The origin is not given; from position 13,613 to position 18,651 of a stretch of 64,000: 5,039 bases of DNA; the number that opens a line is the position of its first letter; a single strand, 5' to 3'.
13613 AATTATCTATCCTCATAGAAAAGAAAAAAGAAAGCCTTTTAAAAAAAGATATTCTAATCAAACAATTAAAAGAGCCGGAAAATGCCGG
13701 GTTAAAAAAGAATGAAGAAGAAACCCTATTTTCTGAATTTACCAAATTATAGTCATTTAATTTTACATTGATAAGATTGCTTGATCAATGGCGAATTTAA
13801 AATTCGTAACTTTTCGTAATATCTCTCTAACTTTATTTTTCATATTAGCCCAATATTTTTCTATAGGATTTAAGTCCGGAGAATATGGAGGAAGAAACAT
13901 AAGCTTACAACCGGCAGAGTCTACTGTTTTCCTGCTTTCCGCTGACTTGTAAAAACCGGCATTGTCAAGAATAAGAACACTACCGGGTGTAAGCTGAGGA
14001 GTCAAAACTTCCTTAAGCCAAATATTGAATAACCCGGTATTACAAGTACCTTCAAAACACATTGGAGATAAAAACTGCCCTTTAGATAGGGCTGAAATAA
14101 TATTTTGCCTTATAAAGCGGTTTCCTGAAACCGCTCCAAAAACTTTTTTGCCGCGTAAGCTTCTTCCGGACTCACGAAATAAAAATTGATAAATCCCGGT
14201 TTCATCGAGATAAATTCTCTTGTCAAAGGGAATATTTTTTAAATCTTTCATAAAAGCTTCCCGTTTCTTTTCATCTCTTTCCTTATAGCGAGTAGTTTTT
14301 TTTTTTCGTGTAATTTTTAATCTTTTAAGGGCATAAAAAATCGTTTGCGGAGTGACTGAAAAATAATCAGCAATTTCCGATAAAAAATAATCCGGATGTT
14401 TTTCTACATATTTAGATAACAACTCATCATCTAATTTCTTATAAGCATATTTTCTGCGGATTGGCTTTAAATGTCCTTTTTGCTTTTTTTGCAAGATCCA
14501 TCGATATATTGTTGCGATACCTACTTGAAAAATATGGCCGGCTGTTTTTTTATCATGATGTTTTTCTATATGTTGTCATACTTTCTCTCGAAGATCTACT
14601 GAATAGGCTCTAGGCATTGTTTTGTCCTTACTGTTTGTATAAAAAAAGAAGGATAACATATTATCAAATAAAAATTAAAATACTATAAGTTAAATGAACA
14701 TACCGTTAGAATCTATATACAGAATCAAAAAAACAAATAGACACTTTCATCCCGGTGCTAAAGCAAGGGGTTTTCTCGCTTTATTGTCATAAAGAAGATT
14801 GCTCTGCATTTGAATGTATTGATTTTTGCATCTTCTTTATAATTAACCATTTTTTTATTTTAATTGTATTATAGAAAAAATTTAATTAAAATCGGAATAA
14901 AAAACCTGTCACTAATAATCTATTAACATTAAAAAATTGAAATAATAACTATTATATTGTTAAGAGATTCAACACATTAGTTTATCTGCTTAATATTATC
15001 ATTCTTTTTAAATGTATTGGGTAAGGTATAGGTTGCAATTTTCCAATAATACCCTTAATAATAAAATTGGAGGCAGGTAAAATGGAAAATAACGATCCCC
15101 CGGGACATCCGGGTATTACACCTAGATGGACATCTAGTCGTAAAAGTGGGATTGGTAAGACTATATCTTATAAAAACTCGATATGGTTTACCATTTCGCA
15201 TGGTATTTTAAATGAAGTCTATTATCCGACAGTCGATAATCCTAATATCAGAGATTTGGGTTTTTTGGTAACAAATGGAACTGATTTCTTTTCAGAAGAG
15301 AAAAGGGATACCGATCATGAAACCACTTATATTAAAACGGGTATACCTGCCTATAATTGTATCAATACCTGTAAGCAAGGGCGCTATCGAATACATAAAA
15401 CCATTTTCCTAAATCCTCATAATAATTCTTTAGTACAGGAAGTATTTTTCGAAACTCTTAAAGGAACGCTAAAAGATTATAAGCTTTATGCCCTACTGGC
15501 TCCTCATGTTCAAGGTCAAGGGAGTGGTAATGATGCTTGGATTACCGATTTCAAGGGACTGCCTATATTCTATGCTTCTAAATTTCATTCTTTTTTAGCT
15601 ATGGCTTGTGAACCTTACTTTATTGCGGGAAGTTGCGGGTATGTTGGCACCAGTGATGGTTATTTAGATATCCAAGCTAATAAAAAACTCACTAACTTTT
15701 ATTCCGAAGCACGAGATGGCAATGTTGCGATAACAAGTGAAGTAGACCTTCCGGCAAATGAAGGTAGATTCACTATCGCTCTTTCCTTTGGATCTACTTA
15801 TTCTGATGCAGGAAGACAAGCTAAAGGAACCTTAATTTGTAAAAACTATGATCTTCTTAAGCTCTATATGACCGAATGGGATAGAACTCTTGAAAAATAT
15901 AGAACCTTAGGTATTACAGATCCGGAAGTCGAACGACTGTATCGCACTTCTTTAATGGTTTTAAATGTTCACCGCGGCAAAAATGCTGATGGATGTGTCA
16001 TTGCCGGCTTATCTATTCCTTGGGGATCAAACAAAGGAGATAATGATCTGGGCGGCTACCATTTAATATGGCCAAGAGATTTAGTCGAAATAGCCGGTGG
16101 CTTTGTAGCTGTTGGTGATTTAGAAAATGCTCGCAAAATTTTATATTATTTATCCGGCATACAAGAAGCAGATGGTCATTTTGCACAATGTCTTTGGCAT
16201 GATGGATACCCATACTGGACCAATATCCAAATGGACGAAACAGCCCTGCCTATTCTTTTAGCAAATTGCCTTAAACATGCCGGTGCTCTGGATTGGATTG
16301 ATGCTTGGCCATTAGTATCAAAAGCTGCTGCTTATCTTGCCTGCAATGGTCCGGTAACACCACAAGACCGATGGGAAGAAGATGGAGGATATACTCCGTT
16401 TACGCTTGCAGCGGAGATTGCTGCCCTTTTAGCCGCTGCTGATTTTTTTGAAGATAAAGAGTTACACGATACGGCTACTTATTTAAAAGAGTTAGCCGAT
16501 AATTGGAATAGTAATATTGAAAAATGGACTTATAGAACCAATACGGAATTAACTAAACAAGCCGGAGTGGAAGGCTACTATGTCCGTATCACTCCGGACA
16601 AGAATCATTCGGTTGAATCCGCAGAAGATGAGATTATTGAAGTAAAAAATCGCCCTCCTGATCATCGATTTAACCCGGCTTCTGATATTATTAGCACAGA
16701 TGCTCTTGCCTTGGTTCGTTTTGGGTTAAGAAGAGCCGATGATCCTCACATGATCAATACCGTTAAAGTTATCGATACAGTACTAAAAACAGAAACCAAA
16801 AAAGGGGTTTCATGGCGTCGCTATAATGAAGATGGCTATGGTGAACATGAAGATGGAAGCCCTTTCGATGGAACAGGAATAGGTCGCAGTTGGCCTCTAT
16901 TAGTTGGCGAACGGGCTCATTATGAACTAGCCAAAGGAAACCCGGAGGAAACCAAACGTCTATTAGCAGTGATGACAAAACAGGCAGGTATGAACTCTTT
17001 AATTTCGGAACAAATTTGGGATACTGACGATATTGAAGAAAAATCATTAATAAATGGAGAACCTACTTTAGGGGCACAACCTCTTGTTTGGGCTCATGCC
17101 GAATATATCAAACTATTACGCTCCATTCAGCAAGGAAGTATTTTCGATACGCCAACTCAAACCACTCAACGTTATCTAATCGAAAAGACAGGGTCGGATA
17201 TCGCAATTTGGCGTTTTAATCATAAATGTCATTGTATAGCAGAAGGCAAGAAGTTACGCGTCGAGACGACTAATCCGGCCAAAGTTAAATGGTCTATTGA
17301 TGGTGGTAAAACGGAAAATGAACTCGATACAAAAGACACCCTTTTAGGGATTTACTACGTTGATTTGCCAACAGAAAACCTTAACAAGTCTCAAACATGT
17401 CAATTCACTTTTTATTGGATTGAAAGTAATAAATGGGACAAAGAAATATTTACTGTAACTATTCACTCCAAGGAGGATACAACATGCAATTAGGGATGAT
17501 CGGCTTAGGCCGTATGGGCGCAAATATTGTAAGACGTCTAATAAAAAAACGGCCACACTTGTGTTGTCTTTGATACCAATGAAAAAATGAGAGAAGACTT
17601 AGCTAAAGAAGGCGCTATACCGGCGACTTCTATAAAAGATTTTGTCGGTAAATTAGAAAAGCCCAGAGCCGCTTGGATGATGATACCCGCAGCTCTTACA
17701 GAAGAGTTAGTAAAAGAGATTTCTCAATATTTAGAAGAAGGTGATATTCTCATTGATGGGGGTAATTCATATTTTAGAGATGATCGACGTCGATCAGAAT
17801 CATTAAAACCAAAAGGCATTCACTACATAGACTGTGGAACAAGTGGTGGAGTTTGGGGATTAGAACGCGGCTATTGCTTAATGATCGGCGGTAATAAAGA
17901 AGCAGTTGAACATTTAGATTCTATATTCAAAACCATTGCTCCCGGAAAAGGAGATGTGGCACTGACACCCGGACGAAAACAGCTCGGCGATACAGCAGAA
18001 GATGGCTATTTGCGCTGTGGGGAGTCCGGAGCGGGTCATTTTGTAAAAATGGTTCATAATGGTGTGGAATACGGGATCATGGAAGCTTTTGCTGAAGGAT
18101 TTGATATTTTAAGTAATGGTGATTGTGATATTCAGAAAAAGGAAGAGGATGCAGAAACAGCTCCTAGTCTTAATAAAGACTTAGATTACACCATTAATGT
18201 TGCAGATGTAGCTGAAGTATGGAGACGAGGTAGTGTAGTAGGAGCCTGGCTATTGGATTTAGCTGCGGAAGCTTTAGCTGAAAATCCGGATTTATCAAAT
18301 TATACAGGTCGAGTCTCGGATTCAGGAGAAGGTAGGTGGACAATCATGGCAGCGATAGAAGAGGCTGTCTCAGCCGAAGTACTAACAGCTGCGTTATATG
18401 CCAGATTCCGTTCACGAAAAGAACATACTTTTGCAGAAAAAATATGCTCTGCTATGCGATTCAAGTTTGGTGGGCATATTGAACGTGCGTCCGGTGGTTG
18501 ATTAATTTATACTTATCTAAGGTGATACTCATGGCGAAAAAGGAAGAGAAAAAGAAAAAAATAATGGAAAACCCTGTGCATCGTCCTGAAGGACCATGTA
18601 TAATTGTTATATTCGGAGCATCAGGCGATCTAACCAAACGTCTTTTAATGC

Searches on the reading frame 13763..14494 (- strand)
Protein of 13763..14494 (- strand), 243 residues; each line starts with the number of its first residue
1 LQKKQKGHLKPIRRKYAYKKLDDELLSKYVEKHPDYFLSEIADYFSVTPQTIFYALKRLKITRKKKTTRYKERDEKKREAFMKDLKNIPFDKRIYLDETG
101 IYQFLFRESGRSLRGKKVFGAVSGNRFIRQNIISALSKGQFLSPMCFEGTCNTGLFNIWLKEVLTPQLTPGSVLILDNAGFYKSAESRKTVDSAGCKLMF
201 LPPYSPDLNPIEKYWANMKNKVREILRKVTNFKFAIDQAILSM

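Call 36: search_protein_families(library=pfam, proteins=[window:13763-14494:-], max_evalue=0.01)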
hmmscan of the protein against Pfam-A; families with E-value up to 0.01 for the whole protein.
window:13763-14494:- (243 aa): 4 families
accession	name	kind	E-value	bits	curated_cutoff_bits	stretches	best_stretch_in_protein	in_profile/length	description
PF13358.12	DDE_3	-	2.4e-30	105.8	28.6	1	94-226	3-136/146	DDE superfamily endonuclease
PF01710.22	HTH_Tnp_IS630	-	8.9e-13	48.8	21.3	1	7-79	45-113/119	Transposase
PF03184.25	DDE_1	-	0.0023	18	22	1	151-224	53-132/177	DDE superfamily endonuclease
PF13592.12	HTH_33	-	0.0047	16.9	25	1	46-84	21-59/60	Winged helix-turn helix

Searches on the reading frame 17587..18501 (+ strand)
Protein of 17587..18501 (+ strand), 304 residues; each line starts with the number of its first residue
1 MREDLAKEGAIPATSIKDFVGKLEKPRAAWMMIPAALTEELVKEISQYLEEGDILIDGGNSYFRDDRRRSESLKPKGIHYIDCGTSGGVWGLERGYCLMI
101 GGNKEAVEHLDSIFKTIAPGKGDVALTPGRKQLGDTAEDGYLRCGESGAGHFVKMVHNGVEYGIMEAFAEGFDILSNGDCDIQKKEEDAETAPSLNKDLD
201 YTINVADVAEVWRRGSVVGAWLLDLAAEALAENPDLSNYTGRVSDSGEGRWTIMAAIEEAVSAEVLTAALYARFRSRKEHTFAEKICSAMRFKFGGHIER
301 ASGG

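Call 53: search_protein_families(library=ncbifam, proteins=[window:17587-18501:+], max_evalue=1e-10)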
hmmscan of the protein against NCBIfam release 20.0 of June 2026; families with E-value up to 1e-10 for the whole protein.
window:17587-18501:+ (304 aa): 4 families
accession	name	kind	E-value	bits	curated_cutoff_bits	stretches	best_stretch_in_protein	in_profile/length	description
NF007161.0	PRK09599.1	subfamily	2.6e-117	391.4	271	1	3-301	37-300/302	NADP-dependent phosphogluconate dehydrogenase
TIGR00872.1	gnd_rel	equivalog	9.3e-102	340.3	297.2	1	2-300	36-296/299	phosphogluconate dehydrogenase (NAD(+)-dependent, decarboxylating)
NF006765.0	PRK09287.1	equivalog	4.2e-54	184.2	413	1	7-178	49-207/476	NADP-dependent phosphogluconate dehydrogenase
TIGR00873.1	gnd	equivalog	4.6e-51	174.1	426.7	1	8-177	46-202/467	decarboxylating NADP(+)-dependent phosphogluconate dehydrogenase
